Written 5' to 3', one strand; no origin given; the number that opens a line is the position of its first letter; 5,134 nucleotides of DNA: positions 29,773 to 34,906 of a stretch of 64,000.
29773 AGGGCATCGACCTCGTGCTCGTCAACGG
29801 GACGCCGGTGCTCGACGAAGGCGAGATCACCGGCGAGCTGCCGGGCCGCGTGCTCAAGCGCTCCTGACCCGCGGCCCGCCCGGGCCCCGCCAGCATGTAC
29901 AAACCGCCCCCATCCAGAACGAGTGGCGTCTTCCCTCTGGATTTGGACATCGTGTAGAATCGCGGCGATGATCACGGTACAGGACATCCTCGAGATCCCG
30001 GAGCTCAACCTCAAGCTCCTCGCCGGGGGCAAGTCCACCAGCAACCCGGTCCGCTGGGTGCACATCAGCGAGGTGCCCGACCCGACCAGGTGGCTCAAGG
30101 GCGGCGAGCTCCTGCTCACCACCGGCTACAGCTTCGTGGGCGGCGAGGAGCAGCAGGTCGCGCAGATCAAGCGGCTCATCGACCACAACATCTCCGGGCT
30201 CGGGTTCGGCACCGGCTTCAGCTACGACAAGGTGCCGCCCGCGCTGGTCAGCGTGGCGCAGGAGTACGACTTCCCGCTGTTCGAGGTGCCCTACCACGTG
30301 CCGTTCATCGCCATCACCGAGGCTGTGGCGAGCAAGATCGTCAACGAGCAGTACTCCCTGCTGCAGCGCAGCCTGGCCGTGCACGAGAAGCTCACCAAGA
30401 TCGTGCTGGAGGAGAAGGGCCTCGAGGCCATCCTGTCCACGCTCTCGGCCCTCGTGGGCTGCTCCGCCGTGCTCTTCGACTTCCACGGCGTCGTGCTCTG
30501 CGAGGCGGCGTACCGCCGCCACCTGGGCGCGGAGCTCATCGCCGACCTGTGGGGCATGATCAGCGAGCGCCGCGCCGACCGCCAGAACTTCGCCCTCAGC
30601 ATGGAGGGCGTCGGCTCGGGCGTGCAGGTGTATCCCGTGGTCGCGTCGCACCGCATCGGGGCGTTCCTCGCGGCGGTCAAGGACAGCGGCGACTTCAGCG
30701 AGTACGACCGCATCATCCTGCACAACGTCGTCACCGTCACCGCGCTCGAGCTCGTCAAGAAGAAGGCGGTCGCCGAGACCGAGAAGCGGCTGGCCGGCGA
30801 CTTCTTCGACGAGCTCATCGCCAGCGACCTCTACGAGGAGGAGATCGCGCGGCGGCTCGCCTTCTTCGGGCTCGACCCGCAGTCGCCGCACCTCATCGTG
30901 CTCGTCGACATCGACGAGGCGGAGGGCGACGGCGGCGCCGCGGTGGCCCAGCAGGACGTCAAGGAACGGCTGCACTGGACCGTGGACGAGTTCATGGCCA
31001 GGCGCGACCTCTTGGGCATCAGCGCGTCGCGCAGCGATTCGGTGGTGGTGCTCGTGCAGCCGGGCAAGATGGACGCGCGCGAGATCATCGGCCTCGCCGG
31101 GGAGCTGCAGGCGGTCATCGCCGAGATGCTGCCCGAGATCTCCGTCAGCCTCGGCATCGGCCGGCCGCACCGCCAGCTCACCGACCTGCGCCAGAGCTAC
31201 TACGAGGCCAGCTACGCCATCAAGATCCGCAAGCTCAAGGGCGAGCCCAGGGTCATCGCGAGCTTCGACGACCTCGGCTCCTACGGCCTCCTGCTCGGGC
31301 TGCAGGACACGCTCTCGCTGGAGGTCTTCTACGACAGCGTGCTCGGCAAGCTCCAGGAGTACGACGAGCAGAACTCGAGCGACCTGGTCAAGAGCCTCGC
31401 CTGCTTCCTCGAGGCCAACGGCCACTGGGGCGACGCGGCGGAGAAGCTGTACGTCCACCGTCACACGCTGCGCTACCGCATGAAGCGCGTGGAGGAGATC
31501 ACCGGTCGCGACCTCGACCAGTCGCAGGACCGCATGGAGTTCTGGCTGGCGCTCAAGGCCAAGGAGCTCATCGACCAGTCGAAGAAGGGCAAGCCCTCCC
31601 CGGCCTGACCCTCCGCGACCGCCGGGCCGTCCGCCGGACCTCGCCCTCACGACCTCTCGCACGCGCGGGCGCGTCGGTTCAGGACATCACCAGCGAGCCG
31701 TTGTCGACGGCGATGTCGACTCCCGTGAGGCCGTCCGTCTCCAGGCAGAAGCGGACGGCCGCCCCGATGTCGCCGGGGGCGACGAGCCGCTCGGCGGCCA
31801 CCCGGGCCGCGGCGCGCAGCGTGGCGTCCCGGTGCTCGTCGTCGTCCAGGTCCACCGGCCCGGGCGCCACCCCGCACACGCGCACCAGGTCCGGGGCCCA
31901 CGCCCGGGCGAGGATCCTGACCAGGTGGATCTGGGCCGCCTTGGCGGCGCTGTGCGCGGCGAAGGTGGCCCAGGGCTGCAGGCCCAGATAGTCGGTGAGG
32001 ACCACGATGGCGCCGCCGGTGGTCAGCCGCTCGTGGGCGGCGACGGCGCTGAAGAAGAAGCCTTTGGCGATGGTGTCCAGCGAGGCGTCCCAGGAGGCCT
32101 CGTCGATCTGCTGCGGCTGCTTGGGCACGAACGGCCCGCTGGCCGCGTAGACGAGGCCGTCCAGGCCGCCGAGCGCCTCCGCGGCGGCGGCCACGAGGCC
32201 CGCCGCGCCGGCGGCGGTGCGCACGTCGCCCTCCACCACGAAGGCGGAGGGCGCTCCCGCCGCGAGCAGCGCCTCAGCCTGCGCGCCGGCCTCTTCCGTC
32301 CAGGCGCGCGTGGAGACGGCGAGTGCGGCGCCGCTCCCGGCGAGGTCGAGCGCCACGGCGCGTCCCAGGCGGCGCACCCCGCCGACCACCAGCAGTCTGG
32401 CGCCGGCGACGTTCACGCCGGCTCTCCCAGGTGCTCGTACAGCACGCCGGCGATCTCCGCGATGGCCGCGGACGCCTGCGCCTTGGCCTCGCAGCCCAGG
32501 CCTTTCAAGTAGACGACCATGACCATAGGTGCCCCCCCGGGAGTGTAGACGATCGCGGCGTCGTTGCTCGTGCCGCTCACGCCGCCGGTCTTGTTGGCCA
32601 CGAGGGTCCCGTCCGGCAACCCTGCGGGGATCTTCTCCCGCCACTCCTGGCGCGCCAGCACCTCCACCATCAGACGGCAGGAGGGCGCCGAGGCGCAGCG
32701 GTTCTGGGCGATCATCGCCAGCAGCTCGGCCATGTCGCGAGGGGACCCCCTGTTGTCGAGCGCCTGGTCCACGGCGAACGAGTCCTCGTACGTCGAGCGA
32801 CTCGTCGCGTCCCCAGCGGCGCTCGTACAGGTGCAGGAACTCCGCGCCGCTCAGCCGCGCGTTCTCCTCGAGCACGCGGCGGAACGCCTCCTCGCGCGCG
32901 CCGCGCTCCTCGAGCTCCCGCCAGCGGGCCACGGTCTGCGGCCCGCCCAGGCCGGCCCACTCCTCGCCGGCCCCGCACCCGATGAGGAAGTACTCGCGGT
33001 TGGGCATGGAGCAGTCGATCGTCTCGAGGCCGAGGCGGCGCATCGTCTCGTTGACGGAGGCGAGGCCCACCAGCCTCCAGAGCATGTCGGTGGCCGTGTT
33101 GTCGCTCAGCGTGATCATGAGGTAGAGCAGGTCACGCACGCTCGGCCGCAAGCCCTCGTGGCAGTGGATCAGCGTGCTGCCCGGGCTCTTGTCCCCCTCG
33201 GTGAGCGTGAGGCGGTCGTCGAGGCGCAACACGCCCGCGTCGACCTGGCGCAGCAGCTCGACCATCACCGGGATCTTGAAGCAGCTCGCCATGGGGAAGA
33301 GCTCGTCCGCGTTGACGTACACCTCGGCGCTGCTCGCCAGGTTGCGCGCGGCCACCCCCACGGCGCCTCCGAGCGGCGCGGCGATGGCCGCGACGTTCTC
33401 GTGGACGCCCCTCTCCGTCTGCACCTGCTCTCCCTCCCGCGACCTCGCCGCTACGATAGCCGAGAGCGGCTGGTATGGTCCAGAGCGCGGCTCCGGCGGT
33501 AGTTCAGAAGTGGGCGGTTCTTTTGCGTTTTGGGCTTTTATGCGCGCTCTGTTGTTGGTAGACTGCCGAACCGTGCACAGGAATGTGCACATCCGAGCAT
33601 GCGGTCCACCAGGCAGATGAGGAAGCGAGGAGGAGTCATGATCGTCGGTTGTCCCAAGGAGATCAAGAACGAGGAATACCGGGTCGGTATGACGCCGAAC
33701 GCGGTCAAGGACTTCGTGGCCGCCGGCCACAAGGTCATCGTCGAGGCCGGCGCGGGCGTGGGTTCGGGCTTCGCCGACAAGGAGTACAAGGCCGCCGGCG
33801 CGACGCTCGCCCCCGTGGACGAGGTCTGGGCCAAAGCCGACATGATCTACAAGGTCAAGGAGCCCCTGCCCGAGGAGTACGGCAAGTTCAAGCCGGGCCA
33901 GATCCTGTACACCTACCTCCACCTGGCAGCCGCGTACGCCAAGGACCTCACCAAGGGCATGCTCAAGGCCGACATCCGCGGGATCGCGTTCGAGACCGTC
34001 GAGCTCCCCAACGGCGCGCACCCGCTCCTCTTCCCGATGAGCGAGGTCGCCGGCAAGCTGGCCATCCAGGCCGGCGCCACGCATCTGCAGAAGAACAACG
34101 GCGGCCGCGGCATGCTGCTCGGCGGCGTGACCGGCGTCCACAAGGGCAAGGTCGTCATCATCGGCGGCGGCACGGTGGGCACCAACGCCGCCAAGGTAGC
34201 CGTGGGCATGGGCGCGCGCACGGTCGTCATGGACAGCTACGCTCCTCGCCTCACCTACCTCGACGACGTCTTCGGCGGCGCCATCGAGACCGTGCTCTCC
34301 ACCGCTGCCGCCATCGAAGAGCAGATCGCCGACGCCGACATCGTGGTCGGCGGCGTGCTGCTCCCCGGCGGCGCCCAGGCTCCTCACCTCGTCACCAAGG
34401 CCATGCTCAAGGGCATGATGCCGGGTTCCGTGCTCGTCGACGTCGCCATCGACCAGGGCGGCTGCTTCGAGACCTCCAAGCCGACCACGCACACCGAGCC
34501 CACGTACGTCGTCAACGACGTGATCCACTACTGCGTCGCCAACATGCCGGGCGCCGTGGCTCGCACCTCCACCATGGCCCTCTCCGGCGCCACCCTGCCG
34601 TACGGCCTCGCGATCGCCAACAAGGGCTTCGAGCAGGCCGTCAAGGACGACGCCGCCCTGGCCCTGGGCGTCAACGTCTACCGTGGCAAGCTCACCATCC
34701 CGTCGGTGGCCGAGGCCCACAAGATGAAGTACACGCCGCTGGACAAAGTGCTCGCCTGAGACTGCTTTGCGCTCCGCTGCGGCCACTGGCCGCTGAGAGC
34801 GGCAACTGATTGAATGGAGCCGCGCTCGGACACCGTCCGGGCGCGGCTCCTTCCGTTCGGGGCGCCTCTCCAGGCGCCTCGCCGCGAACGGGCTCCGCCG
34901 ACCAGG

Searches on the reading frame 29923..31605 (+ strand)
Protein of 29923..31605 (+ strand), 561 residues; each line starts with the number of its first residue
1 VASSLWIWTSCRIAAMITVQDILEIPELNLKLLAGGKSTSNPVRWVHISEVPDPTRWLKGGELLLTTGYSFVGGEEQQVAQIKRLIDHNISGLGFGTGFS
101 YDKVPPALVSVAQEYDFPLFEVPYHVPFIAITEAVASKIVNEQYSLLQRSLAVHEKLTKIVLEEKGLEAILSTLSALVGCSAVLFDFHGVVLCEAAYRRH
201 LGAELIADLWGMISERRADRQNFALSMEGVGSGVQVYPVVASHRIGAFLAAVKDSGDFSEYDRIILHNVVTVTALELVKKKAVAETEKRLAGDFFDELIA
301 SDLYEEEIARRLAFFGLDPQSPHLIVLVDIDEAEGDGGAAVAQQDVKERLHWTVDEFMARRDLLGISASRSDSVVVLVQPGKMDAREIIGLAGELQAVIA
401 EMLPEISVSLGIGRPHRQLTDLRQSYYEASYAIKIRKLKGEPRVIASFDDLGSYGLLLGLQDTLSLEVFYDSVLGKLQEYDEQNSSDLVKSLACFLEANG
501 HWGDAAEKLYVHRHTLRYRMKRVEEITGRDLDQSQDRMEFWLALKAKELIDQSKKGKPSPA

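Call 10: search_protein_families(library=pfam, proteins=[window:29923-31605:+], max_evalue=0.01)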
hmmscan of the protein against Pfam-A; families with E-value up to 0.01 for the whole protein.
window:29923-31605:+ (561 aa): 4 families
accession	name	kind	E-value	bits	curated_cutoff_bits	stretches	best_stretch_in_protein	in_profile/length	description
PF07905.16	PucR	-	4.6e-36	124.2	33.5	1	21-139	1-118/118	Purine catabolism regulatory protein-like family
PF13556.12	HTH_30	-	1.5e-22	79.6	27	1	488-546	1-59/59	PucR C-terminal helix-turn-helix domain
PF17853.6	GGDEF_2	-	1.3e-18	67.8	24.5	1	305-435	5-116/116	GGDEF-like domain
PF02954.25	HTH_8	-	0.0037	17.4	22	0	498-522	17-41/42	Bacterial regulatory protein, Fis family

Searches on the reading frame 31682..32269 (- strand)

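Call 10: search_protein_families(library=pfam, proteins=[window:31682-32269:-], max_evalue=0.01)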
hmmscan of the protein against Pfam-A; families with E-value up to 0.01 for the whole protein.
window:31682-32269:- (196 aa): 2 families
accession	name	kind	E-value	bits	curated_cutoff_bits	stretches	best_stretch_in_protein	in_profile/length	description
PF13561.12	adh_short_C2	-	1.4e-27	97.2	27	1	3-191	40-234/236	Enoyl-(Acyl carrier protein) reductase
PF00106.31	adh_short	-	2.3e-20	73.3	26.6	1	6-141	48-184/195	short chain dehydrogenase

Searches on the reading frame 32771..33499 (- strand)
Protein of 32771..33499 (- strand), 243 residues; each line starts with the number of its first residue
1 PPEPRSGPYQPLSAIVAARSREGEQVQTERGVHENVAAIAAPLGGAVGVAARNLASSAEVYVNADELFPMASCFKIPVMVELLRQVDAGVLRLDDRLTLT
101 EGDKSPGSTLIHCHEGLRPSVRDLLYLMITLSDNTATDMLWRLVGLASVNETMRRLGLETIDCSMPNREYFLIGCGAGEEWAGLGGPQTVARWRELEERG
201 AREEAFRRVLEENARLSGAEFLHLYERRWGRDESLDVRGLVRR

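Call 10: search_protein_families(library=pfam, proteins=[window:32771-33499:-], max_evalue=0.01)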
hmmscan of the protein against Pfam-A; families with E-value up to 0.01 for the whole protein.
window:32771-33499:- (243 aa): 2 families
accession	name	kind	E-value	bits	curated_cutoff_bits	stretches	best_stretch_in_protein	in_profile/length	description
PF13354.11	Beta-lactamase2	-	4.9e-36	124.5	22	1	48-162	1-116/214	Beta-lactamase enzyme family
PF00144.29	Beta-lactamase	-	6.4e-07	29.3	27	1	48-141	16-116/329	Beta-lactamase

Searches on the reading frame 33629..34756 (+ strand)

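Call 10: search_protein_families(library=pfam, proteins=[window:33629-34756:+], max_evalue=0.01)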
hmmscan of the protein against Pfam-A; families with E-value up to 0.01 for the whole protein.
window:33629-34756:+ (376 aa): 6 families
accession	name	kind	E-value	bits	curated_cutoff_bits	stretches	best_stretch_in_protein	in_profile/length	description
PF01262.27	AlaDh_PNT_C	-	3.9e-80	268.7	23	1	145-356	1-212/214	Alanine dehydrogenase/PNT, C-terminal domain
PF05222.21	AlaDh_PNT_N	-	2.5e-44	151.2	30.4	1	7-141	1-136/136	Alanine dehydrogenase/PNT, N-terminal domain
PF02826.25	2-Hacid_dh_C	-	8.1e-10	38.8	25.1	1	169-273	33-127/178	D-isomer specific 2-hydroxyacid dehydrogenase, NAD binding domain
PF07992.20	Pyr_redox_2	-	0.0016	18.4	26.1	1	118-221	97-191/291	Pyridine nucleotide-disulphide oxidoreductase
PF01488.26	Shikimate_DH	-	0.0046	17.5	24.3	1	170-273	10-112/138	Shikimate / quinate 5-dehydrogenase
PF00070.33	Pyr_redox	-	0.0057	17.6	22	0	174-216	1-43/82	Pyridine nucleotide-disulphide oxidoreductase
